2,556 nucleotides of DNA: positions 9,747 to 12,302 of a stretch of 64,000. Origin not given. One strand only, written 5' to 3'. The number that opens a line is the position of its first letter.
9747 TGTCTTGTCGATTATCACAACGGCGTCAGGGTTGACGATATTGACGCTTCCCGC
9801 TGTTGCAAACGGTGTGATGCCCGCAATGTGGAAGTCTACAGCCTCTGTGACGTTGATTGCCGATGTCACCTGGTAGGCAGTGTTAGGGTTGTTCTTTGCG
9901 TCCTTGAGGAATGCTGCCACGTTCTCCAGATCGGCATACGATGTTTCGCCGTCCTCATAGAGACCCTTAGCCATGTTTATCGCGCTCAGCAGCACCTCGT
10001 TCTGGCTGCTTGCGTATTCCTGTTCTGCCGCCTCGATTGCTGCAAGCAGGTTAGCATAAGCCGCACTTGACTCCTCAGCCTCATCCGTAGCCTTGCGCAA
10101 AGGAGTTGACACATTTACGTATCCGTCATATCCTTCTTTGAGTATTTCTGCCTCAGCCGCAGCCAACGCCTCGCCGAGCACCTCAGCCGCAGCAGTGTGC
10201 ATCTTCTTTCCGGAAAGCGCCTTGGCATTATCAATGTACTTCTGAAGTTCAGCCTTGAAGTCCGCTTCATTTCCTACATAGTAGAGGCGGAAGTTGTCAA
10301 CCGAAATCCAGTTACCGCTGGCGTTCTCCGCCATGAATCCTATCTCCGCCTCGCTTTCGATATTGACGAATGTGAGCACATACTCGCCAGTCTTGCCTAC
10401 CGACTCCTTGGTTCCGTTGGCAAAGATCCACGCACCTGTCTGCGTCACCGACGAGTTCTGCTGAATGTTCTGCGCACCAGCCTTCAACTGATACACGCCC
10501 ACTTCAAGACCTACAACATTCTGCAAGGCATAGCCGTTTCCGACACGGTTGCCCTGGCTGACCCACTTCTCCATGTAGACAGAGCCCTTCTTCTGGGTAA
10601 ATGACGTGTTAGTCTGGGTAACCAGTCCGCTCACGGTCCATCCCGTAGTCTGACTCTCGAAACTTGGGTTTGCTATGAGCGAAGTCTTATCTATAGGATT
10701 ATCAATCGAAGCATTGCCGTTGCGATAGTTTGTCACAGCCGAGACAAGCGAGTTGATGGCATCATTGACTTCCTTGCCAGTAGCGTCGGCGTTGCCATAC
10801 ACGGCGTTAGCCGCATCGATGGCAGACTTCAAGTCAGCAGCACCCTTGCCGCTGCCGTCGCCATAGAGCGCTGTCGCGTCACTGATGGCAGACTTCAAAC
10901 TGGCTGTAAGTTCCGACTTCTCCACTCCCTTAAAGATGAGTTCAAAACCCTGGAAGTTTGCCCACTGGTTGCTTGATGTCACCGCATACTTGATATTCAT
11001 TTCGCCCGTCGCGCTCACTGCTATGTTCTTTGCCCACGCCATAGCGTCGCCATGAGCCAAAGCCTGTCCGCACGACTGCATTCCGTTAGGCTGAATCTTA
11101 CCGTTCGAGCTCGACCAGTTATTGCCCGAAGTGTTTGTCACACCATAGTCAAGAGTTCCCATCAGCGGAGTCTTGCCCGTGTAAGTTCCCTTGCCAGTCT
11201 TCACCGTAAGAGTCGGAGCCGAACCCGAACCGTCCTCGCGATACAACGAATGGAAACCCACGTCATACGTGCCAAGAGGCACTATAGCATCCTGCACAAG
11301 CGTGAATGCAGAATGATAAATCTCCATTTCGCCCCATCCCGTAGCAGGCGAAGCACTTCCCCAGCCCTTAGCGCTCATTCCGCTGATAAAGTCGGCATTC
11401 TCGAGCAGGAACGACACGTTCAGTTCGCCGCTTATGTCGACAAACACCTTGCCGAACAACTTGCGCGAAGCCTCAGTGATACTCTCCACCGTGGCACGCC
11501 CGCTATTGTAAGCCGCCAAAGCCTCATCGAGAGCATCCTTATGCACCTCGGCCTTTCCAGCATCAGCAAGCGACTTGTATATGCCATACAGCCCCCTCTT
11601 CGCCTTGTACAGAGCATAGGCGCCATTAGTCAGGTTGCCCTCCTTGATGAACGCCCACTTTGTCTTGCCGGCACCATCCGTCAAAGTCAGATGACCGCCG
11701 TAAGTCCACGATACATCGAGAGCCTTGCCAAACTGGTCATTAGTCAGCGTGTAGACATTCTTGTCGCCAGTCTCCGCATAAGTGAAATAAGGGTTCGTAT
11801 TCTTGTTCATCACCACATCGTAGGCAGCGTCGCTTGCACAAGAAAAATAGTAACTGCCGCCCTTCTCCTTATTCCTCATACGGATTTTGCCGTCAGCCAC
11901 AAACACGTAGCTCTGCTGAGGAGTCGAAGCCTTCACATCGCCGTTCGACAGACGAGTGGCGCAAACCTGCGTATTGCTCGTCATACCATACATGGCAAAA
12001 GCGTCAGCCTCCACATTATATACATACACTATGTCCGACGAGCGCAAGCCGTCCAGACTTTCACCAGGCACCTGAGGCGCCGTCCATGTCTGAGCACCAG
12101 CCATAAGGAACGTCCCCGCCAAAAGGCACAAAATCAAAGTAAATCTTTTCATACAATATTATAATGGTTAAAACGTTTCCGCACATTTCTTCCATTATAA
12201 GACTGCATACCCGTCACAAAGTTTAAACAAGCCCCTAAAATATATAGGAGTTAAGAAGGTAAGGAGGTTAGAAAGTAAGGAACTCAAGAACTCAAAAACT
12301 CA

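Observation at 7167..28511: Three giant paralogs share one N-terminal scaffold but carry different catalytic heads (glycosidase vs metallopeptidase)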

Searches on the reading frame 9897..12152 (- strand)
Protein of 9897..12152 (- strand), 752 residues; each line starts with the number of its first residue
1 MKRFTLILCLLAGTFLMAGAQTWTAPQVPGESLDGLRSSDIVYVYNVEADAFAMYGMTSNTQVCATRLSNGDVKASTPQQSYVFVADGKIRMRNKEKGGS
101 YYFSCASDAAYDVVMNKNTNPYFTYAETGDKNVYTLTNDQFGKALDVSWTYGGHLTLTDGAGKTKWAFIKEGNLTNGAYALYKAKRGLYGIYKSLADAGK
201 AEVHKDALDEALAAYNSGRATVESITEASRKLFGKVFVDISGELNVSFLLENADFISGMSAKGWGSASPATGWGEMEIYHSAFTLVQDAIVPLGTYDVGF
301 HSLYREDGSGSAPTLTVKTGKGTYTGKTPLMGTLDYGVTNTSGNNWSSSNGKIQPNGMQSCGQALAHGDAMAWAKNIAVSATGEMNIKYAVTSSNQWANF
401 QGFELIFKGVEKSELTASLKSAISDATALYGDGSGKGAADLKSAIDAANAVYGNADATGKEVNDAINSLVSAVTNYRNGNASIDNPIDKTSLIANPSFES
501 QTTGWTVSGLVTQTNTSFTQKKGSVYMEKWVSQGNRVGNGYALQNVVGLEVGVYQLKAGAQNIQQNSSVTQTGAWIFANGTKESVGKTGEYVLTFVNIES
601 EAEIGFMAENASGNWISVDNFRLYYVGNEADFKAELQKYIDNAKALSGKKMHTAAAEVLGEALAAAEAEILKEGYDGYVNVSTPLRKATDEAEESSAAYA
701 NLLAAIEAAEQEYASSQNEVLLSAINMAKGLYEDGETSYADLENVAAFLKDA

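Call 13: find_homologous_proteins(query=window:9897-12152:-, max_evalue=0.00001)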
Query window:9897-12152:- (752 aa): 53 proteins with E <= 0.00001 among 8000 candidates.
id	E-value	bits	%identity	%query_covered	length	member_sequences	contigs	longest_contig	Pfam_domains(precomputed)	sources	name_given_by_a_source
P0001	1.7e-275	934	81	68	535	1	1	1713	-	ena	-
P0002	2.1e-221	756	51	100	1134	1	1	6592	-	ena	-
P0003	1.1e-219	750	50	100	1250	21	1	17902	-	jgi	-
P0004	7.2e-219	747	51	98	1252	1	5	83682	-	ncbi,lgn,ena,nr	ncbi:MAG: hypothetical protein J5770_03180 [Bacteroidaceae bacterium]|nr:hypothetical protein [Bacte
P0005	1.1e-213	730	50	97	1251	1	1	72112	-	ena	-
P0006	6.2e-213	728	49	100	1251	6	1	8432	-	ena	-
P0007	1.1e-212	727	48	100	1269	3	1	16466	-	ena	-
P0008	2.7e-212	725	50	94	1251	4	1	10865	-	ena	-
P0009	1.8e-207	709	48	100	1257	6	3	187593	PF16405.11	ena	-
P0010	2.7e-207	709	47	100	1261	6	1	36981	-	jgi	jgi:hypothetical protein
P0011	3.6e-207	708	47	100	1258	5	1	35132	-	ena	-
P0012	4.6e-207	708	65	65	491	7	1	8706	-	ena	-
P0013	3.3e-206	705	49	94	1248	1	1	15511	-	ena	-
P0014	5.4e-206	705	49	94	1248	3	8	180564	-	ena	-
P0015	2.7e-205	702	49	94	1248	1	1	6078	-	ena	-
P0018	6.2e-205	701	49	94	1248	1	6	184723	-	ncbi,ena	-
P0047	1.2e-80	290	39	62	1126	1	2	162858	-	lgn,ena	-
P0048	8.0e-69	251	37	54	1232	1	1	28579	-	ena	-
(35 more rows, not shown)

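Call 34: predict_structure(alignment_id=A2)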
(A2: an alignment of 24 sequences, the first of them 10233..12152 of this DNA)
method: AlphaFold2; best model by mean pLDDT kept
length: 640 residues; sequences in the alignment: 24
mean_pLDDT: 88.1   pTM: 0.72
mean pLDDT of the five models: 88.1, 86.5, 85.1, 84.5, 80.9
residues with pLDDT >= 90: 391; 70-90: 204; 50-70: 25; < 50: 20
segments of 3 or more residues with pLDDT < 50: 1-20
pLDDT, mean of each block of 10 residues (from residue 1): 42 38 87 91 97 82 92 95 94 86 89 84 95 97 96 93 98 97 96 89 85 92 94 90 92 92 81 92 92 95 88 92 94 85 78 88 94 95 90 91 95 85 90 86 95 86 84 82 87 87 89 90 91 88 88 91 85 93 94 87 94 94 81 58
secondary structure, 60 per line:
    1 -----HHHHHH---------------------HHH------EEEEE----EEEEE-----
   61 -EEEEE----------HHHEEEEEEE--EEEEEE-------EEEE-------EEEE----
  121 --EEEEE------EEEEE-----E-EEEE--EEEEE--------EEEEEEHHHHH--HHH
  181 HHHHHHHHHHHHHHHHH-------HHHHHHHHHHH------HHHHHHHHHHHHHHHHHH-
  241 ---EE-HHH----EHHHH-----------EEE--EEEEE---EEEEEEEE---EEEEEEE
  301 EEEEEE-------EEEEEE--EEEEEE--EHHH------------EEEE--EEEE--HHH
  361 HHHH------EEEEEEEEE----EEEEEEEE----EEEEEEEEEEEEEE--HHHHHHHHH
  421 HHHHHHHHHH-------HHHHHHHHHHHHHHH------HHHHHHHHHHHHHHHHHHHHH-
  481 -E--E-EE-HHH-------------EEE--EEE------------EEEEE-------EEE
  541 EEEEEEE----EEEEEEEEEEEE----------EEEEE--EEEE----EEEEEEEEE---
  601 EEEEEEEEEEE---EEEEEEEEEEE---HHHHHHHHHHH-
elements in order: H6-11 E42-46 E51-55 E62-66 E80-86 E89-94 E102-105 E113-116 E123-127 E134-138 E146-149 E152-156 E165-170 H171-175 H178-197 H205-215 H222-239 H255-258 E270-272 E275-279 E283-290 E294-306 E314-319 E322-327 E346-349 E352-355 H358-364 E371-379 E384-391 E396-409 H412-430 H438-452 H459-479 E506-508 E511-513 E526-530 E538-547 E552-563 E574-578 E581-584 E589-597 E601-611 E615-625 H629-639
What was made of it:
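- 9888..12092 (-): P1 shared array (aa 21-755). Trefoil 11637-12092, helices 11433-11636, jelly roll B1 10920-11432, FIVAR-like helices 10713-10919, jelly roll B2 10272-10712, helical spacer 9888-10271. AF2 model, pLDDT 88 (call 34).
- On FIVAR (PF07554): The region is helical in the model (call 34), so it is 'FIVAR-like' only.
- Checked: The order is beta-trefoil (~150 aa), helices, jelly roll B1, FIVAR-like helices, jelly roll B2, helices (AF2 model, call 34).
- About half of the arm is helical spacer (call 34).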

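Call 36: fold_search(model_id=the predicted structure, library=pdb)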
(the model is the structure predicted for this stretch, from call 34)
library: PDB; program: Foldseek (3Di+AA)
matches with E <= 10: 1719; with E <= 0.001: 216
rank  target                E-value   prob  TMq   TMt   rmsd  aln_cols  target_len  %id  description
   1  4w8j                  7.0e-15  1.00  0.17  0.12  22.6       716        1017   10  Structure of the full-length insecticidal protein Cry1Ac reveals intriguing details of toxin packaging into in vivo form (released 2014-09-17)
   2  9h99                  1.0e-14  1.00  0.18  0.12  23.6       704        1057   10  Native structure of the full-length pesticidal protein Cry1Ca18 at pH7, from crystals formed in vivo (released 2025-11-12)
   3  9qxq                  1.3e-14  1.00  0.18  0.12  23.9       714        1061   12  native structure of full-length pesticidal protein Cry1Ca18 at pH9, from crystals formed in vivo (released 2026-02-11)
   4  8w7n                  2.5e-14  1.00  0.18  0.12  23.9       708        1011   11  Crystal structure of the in-cell Cry1Aa purified from Bacillus thuringiensis (released 2024-03-06)
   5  9h9a                  2.3e-13  1.00  0.19  0.12  22.7       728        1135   10  native structure of the full-length pesticidal protein Cry8Ba2, from crystals formed in vivo (form 1) (released 2025-12-03)
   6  6qev_B                3.2e-09  1.00  0.21  0.11  22.3       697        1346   10  EngBF DARPin Fusion 4b B6 (released 2019-11-06)
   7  6sh9_B                7.4e-09  1.00  0.20  0.11  22.4       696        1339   10  EngBF DARPin Fusion 4b D12 (released 2019-11-06)
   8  6qfo                  1.2e-08  1.00  0.20  0.12  20.9       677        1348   11  EngBF DARPin Fusion 9b 3G124 (released 2019-11-06)
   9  5x7o_A                2.6e-08  1.00  0.19  0.11  26.2       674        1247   12  Crystal structure of Paenibacillus sp. 598K alpha-1,6-glucosyltransferase (released 2017-07-26)
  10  8a1a_A                3.0e-08  1.00  0.21  0.11  21.8       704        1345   10  Structure of a leucinostatin derivative determined by host lattice display : L1F11V1 construct (released 2022-12-07)
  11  6qfk_A                5.3e-08  1.00  0.20  0.11  21.9       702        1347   11  EngBF DARPin Fusion 4b G10 (released 2019-11-06)
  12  9efg_A                4.3e-07  0.99  0.15  0.14  25.0       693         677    8  VIP3Cb1 Toxin structure (released 2025-06-18)
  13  6tfj_A                5.1e-07  0.98  0.14  0.12  26.4       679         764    8  Vip3Aa protoxin structure (released 2020-08-12)
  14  8zi4_A                7.2e-07  1.00  0.15  0.16  15.6       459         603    9  Cryo-EM structure of wtEP-trypsinogen (released 2025-05-21)
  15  2xom_A                7.6e-07  1.00  0.17  0.65   4.0       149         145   19  Atomic resolution structure of TmCBM61 in complex with beta-1,4- galactotriose (released 2010-09-08)
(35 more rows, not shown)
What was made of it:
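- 9888..12092 (-): Foldseek finds beta-trefoil (TM 0.78) and CBM61/16/22/35-like jelly rolls (call 36).
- On Jelly-roll carbohydrate-binding modules (CBM61/16/22/35-like; DUF5013): CBM16, CBM22, Xyn30D (GH30-CBM35) and a porphyran CBM also match, with TM 0.5-0.6 for the single-module CBMs (call 36).
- Closest known: Cry1Ac-type protoxin C-terminal region. Same: It shows the same alternation of helical bundles with CBM-like beta-rolls (call 36).
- Foldseek matches the arm to beta-trefoils, to CBM61/16/22/35-type jelly rolls, and to the alternating helical and CBM-like domains of the Cry1Ac protoxin (call 36). The trefoil and jelly-roll folds are the classic carbohydrate-binding folds (call 36).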

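Call 41: search_protein_families(library=pfam, proteins=[P0047, P0048], max_evalue=0.01)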
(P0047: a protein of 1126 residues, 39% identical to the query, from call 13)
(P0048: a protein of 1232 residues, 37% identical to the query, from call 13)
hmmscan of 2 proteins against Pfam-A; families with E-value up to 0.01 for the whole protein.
P0047 (1126 aa): 1 family
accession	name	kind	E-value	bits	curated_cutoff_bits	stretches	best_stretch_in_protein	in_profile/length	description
PF22825.2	HpiC1-like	-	0.0033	17.9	27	0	568-624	20-78/174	HpiC1 cyclase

P0048 (1232 aa): 0 families

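Call 42: find_related_loci(query=A2, collection=genome_contigs, flank=10000)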
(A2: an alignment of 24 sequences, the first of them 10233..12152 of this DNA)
Query A2 (640 aa) in genome_contigs; peptide patterns used: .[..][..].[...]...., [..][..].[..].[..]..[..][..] (x = any residue, [..] = any of these).
67 stretches matched a pattern; 17 encode a relative of the query (tblastn E <= 1e-3); 17 distinct loci.
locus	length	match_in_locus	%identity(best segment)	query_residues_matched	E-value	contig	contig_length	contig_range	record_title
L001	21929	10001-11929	65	1-640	0e+0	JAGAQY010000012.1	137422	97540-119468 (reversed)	MAG: Bacteroidaceae bacterium isolate RGIG8693 Water_deer_Colon-2__c127455, whole genome shotgun sequence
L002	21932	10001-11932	65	1-640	0e+0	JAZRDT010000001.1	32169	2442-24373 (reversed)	MAG: Bacteroidaceae bacterium isolate T1900045505_YK20190199.MAGScoT_cleanbin_000027 SGB_7519_k141_1539868, whole genome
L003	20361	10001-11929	64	1-640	0e+0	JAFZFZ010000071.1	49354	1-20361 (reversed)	MAG: Bacteroidaceae bacterium isolate RGIG7732 Water_buffalos_Rectum-3__c342240, whole genome shotgun sequence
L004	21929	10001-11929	62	1-640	0e+0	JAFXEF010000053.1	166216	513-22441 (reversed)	MAG: Bacteroidaceae bacterium isolate RGIG6335 Sheep_Rectum-3__c2228, whole genome shotgun sequence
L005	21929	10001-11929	60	1-640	0e+0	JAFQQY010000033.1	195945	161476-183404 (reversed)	MAG: Prevotella sp. isolate RGIG2070 Goat_Colon-2__c477674, whole genome shotgun sequence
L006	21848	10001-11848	58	28-640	0e+0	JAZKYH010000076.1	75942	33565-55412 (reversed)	MAG: Bacteroidaceae bacterium isolate T1900045104_TC20190098.MAGScoT_cleanbin_000010 SGB_4771_k141_1792697, whole genome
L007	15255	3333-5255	52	2-640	0e+0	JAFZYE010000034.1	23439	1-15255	MAG: Bacteroidaceae bacterium isolate RGIG8205 Water_buffalos_Rumen-3__c903676, whole genome shotgun sequence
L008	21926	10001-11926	50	2-640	0e+0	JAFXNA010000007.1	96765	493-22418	MAG: Bacteroidaceae bacterium isolate RGIG6563 Sheep_Reticulum-5__c602, whole genome shotgun sequence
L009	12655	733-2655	51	2-640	0e+0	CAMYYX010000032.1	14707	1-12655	MAG TPA_asm: uncultured Prevotellaceae bacterium isolate SRR10912538_bin.26_metaWRAP_v1.3_MAG genome assembly, contig: E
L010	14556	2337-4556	53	19-640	0e+0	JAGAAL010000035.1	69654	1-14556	MAG: Bacteroidaceae bacterium isolate RGIG8264 Water_buffalos_Rumen-5__c1563304, whole genome shotgun sequence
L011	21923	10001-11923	50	2-640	0e+0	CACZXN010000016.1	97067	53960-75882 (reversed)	MAG: uncultured Bacteroidales bacterium isolate RUG13039 genome assembly, contig: RUG13039_asm_16, whole genome shotgun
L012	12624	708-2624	49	1-640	0e+0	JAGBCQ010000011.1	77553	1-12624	MAG: Paraprevotella sp. isolate RGIG8997 Water_deer_Rectum-3__c223784, whole genome shotgun sequence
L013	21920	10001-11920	50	10-640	0e+0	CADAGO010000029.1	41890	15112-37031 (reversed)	MAG: uncultured Bacteroidales bacterium isolate RUG13277 genome assembly, contig: RUG13277_asm_29, whole genome shotgun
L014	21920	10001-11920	48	1-640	0e+0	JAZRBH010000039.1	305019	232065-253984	MAG: Paraprevotella sp. isolate T1900045130_TC20190124.MAGScoT_cleanbin_000004 SGB_4878_k141_1085673, whole genome shotg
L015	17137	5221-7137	48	1-640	0e+0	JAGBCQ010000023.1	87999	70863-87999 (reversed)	MAG: Paraprevotella sp. isolate RGIG8997 Water_deer_Rectum-3__c405335, whole genome shotgun sequence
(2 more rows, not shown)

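Call 74: find_encoding_contigs(protein=P0009, flank=8000, max_places=1)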
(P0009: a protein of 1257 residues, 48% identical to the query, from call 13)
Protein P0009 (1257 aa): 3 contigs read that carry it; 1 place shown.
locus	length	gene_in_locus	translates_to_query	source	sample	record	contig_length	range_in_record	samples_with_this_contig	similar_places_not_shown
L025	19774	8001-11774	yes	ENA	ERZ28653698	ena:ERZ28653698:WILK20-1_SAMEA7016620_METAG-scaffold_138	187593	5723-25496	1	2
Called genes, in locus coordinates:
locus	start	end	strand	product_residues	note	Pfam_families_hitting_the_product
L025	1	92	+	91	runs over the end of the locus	PF05016:ParE_toxin (weak), PF06769:YoeB_toxin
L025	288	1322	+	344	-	PF02661:Fic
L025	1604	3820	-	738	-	PF00270:DEAD, PF00271:Helicase_C, PF16124:RecQ_Zn_bind, PF09382:RQC, PF00570:HRDC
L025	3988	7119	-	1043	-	PF09565:RE_NgoFVII, PF13091:PLDc_2, PF00270:DEAD, PF04851:ResIII, PF18766:SWI2_SNF2 (weak), PF00271:Helicase_C, PF11907:DUF3427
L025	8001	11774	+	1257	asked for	PF16405:DUF5013 (faint)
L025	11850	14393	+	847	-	PF15979:Glyco_hydro_115, PF17829:GH115_C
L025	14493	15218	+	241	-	PF00795:CN_hydrolase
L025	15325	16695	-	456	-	PF02230:Abhydrolase_2, PF20434:BD-FAE (faint), PF00326:Peptidase_S9 (weak)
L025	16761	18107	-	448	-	PF00295:Glyco_hydro_28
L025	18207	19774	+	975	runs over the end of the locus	-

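Call 75: find_encoding_contigs(protein=P0018, flank=8000, max_places=1)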
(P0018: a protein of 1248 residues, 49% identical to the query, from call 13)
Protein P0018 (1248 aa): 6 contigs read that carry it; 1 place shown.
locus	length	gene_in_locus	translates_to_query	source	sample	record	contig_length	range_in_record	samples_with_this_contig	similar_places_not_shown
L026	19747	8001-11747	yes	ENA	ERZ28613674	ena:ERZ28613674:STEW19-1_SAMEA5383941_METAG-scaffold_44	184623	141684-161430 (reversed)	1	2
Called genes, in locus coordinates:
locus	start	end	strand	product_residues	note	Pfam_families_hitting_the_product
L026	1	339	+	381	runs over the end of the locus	PF09375:Peptidase_M75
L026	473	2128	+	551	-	PF00034:Cytochrom_C (faint), PF06537:DHOR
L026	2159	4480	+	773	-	PF05140:ResB, PF01578:Cytochrom_C_asm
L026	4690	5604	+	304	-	-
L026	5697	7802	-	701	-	PF00512:HisKA, PF02518:HATPase_c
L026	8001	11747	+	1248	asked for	-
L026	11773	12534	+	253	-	PF00795:CN_hydrolase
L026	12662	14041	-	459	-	PF02230:Abhydrolase_2, PF20434:BD-FAE (faint), PF00326:Peptidase_S9 (weak)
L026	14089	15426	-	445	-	PF00295:Glyco_hydro_28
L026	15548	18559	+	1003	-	PF00521:DNA_topoisoIV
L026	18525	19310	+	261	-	PF11777:DUF3316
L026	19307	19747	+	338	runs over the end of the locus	PF14684:Tricorn_C1, PF03572:Peptidase_S41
